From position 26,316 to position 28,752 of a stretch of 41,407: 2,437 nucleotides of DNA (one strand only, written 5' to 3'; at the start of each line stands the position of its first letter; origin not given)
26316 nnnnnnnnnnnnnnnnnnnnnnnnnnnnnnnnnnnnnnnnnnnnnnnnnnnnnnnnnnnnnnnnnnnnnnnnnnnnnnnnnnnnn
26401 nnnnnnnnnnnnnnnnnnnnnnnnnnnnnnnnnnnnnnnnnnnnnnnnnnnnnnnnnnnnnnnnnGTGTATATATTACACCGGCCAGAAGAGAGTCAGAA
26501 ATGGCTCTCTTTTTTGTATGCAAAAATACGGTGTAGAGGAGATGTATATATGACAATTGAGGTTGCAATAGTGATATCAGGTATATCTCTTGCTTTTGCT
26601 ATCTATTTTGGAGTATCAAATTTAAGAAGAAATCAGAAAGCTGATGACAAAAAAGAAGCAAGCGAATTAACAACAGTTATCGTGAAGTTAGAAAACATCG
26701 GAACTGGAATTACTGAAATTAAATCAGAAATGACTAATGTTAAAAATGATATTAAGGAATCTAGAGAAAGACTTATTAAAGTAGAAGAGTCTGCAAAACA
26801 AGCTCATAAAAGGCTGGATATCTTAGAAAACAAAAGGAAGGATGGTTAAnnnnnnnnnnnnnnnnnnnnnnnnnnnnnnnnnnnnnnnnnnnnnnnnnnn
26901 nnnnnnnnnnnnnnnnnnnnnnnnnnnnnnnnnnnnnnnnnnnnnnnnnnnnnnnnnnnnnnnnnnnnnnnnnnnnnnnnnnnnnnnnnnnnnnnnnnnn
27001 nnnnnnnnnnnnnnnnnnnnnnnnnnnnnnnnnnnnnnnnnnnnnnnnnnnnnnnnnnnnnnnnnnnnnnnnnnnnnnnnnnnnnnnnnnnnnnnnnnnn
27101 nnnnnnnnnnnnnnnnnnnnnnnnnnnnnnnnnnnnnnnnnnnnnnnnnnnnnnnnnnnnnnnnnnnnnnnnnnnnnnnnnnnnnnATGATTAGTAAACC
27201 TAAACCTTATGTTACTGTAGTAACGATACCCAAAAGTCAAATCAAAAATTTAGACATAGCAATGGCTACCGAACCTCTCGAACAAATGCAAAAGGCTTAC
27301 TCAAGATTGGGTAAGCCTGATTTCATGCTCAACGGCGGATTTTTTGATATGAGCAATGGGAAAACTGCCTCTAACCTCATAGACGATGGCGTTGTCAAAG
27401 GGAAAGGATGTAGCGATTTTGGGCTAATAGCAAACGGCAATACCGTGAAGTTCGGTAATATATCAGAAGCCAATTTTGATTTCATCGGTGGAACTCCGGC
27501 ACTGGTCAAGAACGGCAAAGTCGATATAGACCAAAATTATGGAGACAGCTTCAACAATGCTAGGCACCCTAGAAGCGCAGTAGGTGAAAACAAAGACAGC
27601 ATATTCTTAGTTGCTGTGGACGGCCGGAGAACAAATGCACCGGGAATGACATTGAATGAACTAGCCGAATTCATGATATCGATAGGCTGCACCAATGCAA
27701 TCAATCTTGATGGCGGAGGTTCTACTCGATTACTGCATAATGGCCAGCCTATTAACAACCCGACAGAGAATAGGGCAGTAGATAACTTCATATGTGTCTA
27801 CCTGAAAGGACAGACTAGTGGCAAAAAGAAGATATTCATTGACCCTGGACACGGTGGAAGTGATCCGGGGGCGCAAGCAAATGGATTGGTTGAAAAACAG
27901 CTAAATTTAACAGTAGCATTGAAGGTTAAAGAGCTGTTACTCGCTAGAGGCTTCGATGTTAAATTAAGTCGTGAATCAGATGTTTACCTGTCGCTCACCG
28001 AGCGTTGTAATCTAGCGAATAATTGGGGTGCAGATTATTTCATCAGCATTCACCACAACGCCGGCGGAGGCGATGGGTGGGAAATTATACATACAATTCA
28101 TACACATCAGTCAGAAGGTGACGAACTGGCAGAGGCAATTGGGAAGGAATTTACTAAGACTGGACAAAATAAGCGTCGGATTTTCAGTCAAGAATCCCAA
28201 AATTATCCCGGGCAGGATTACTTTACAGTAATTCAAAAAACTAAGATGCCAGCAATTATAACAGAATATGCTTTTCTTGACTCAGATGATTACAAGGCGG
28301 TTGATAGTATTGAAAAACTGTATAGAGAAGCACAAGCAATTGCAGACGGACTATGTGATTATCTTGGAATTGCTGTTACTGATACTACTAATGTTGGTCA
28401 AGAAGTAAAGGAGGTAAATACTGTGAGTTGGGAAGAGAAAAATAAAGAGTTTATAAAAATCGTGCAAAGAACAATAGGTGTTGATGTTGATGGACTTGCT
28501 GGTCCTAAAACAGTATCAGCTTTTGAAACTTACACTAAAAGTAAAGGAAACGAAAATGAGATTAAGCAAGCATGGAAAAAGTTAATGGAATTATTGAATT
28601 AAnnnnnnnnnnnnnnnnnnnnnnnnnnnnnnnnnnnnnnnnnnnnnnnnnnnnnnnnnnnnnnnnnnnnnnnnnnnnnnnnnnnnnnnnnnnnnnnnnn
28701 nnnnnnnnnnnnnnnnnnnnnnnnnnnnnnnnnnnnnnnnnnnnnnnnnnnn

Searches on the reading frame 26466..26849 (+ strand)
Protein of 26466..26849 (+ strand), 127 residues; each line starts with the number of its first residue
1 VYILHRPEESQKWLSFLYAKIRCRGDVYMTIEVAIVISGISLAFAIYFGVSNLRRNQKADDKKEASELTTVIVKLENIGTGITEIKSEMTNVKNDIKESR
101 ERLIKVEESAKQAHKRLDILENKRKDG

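Call 48: search_protein_families(library=pfam, proteins=[window:26466-26849:+], max_evalue=0.01)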
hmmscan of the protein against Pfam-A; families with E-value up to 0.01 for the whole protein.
window:26466-26849:+ (127 aa): 1 family
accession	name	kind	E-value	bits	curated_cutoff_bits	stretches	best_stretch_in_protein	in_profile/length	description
PF04728.18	LPP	-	0.0016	19.2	29.1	1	74-118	1-45/53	Lipoprotein leucine-zipper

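Call 49: search_protein_families(library=phrogs, proteins=[window:26466-26849:+], max_evalue=0.001)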
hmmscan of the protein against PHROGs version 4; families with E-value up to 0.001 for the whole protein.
window:26466-26849:+ (127 aa): 1 family
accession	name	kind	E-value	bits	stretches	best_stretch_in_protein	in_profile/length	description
phrog_1863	-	unknown function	2.5e-17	63.6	1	32-125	3-96/97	-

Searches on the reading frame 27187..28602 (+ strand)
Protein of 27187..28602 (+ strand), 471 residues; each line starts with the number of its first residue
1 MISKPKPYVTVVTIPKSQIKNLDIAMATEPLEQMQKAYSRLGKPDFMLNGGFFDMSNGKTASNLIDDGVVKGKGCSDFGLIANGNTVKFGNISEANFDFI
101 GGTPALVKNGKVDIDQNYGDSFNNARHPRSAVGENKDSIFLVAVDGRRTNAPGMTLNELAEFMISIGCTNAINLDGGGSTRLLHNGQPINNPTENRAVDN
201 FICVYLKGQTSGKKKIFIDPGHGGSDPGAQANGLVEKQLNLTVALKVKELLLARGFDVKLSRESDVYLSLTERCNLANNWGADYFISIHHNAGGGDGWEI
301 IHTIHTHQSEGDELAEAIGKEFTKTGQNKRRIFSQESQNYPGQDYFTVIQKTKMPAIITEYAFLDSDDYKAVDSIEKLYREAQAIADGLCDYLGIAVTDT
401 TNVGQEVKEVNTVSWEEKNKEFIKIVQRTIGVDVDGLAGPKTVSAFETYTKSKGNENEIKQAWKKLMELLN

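Call 23: find_encoding_contigs(protein=window:27187-28602:+, flank=10000, max_places=6)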
Protein window:27187-28602:+ (471 aa): 2 contigs read that carry it; 1 place shown.
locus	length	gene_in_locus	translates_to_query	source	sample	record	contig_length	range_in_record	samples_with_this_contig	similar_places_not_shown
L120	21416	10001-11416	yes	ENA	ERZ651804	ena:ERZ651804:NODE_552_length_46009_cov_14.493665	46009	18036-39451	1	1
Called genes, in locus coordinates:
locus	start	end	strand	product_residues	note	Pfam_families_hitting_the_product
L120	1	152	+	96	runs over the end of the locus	PF05135:Phage_connect_1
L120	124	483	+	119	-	PF05521:Phage_HCP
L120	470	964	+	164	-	-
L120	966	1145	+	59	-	-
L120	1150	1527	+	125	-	PF11367:Tail_completion_gp17 (weak)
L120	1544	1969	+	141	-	PF06199:Phage_tail_2 (weak), PF16461:Phage_TTP_12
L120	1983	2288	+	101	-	-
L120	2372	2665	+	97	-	-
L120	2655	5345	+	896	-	-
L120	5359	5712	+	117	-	PF20458:DUF6711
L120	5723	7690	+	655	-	-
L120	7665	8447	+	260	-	PF13385:Laminin_G_3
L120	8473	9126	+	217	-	PF07833:Cu_amine_oxidN1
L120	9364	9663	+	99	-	-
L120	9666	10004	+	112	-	-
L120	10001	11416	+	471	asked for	PF09992:NAGPA, PF01520:Amidase_3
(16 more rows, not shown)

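Call 76: find_homologous_proteins(query=window:27187-28602:+, max_evalue=1e-40)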
Query window:27187-28602:+ (471 aa): 47 proteins with E <= 1e-40 among 8000 candidates.
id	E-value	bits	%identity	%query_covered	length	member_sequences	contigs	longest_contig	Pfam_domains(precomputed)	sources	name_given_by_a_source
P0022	0.0e+0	1071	100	100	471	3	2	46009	PF09992.15,PF01520.24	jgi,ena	-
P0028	8.4e-262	887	83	100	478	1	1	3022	PF09992.15,PF01520.24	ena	-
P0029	3.4e-232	789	72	100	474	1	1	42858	PF09992.15,PF01520.24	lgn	-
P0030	8.2e-226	768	74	94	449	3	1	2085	PF09992.15,PF01520.24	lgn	-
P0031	4.8e-215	733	77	90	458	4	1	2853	PF09992.15,PF01520.24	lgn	-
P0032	2.9e-212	724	76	90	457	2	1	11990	PF09992.15,PF01520.24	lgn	-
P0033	4.1e-202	690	71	88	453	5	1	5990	PF09992.15,PF01520.24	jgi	-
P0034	2.1e-201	688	72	88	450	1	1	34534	PF09992.15,PF01520.24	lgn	-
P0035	1.2e-161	557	60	88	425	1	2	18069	PF09992.15,PF01520.24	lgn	-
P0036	4.6e-123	430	74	44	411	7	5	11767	PF00877.26,PF09992.15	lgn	-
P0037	3.2e-122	427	83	44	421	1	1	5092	PF00877.26,PF09992.15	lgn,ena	-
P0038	7.1e-114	399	52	81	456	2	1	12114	PF09992.15,PF01520.24,PF00395.26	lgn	-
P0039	7.5e-111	389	55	74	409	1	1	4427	PF09992.15,PF01520.24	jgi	jgi:N-acetylmuramoyl-L-alanine amidase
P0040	1.1e-110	389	49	86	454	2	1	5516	PF09992.15,PF01520.24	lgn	-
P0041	3.9e-74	268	44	42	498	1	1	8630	PF09992.15,PF01520.24,PF01471.24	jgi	jgi:N-acetylmuramoyl-L-alanine amidase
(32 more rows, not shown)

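Call 77: find_encoding_contigs(protein=P0029, flank=3000, max_places=3)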
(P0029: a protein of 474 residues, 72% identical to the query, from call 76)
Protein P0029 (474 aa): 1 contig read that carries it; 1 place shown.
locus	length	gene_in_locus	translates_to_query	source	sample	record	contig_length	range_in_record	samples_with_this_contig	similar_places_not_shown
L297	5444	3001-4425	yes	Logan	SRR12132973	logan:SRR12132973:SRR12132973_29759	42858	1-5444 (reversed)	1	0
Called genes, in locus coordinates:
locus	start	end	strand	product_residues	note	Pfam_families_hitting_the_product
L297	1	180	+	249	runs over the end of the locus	PF07833:Cu_amine_oxidN1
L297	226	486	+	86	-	-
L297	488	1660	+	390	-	-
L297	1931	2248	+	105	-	-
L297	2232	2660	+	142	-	-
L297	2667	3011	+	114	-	-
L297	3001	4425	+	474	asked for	PF09992:NAGPA, PF01520:Amidase_3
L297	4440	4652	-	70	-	-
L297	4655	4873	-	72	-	PF13443:HTH_26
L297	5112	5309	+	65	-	-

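Call 78: find_encoding_contigs(protein=P0034, flank=3000, max_places=3)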
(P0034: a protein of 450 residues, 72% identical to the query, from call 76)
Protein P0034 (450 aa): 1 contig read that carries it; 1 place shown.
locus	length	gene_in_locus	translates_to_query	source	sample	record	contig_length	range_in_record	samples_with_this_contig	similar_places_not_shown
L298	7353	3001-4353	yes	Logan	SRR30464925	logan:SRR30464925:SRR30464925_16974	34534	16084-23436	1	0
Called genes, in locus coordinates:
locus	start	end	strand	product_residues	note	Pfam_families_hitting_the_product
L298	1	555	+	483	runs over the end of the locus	PF24032:YQBQ (weak)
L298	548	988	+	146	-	-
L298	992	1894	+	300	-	PF13884:Peptidase_S74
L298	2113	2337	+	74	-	-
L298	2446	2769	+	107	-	-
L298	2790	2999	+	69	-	PF16945:Phage_r1t_holin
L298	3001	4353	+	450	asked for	PF09992:NAGPA, PF01520:Amidase_3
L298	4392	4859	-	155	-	PF20038:HTH_59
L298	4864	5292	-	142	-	-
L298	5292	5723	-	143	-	-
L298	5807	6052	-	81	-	-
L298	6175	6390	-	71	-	PF13443:HTH_26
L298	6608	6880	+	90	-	-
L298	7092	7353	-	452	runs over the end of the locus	PF14659:Phage_int_SAM_3, PF00589:Phage_integrase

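Call 79: find_encoding_contigs(protein=P0032, flank=3000, max_places=3)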
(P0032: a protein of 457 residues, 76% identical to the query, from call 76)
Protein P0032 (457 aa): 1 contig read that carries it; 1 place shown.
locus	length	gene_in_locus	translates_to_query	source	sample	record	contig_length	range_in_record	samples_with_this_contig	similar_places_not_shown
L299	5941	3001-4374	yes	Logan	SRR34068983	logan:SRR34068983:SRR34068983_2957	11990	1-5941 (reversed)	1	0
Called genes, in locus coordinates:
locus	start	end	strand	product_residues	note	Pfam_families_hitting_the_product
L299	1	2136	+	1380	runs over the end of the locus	PF18857:LPD38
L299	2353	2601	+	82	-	-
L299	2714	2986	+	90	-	-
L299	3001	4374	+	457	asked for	PF09992:NAGPA, PF01520:Amidase_3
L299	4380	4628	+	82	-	-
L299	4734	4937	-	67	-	-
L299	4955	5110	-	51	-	-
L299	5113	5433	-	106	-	-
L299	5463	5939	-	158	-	?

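Call 80: find_encoding_contigs(protein=P0028, flank=3000, max_places=3)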
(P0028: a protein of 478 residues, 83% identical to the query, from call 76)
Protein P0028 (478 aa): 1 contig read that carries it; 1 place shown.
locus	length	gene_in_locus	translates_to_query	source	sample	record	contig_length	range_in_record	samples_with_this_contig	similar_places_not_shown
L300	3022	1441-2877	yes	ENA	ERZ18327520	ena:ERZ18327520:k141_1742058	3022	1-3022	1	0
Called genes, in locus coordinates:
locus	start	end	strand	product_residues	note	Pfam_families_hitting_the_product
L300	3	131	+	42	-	?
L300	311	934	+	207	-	PF07833:Cu_amine_oxidN1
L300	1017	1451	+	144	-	PF05105:Phage_holin_4_1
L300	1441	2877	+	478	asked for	PF09992:NAGPA, PF01520:Amidase_3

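Call 82: find_encoding_contigs(protein=P0031, flank=3000, max_places=4)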
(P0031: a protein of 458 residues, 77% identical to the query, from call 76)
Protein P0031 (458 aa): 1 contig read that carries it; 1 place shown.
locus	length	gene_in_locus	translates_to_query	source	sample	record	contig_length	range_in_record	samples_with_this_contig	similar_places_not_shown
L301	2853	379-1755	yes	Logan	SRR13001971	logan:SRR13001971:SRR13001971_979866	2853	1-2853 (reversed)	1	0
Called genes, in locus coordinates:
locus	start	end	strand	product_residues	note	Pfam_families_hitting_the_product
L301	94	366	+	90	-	-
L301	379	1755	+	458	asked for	PF09992:NAGPA, PF01520:Amidase_3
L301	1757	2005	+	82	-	-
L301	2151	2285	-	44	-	-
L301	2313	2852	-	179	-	?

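Call 83: find_encoding_contigs(protein=P0033, flank=3000, max_places=4)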
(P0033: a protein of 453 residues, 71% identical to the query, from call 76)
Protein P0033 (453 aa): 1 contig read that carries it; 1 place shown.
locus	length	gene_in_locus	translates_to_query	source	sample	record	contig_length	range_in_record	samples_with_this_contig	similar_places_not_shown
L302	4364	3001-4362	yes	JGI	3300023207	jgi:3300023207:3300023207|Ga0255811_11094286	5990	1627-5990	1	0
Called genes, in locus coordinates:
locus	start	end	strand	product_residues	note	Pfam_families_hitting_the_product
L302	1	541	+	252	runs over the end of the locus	PF07833:Cu_amine_oxidN1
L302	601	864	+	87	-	-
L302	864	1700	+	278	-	-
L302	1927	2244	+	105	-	-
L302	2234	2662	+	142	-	-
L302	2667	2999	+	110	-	-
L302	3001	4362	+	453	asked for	PF09992:NAGPA, PF01520:Amidase_3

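Call 84: find_encoding_contigs(protein=P0030, flank=3000, max_places=4)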
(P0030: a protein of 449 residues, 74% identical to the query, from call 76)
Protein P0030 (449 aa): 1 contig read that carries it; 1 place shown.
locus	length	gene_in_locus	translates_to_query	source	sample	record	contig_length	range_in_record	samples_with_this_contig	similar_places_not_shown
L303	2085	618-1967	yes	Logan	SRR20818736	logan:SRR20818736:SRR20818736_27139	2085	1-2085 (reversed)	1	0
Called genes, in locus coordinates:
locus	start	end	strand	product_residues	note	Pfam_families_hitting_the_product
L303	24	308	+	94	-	-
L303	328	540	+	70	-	PF16945:Phage_r1t_holin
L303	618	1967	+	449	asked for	PF09992:NAGPA, PF01520:Amidase_3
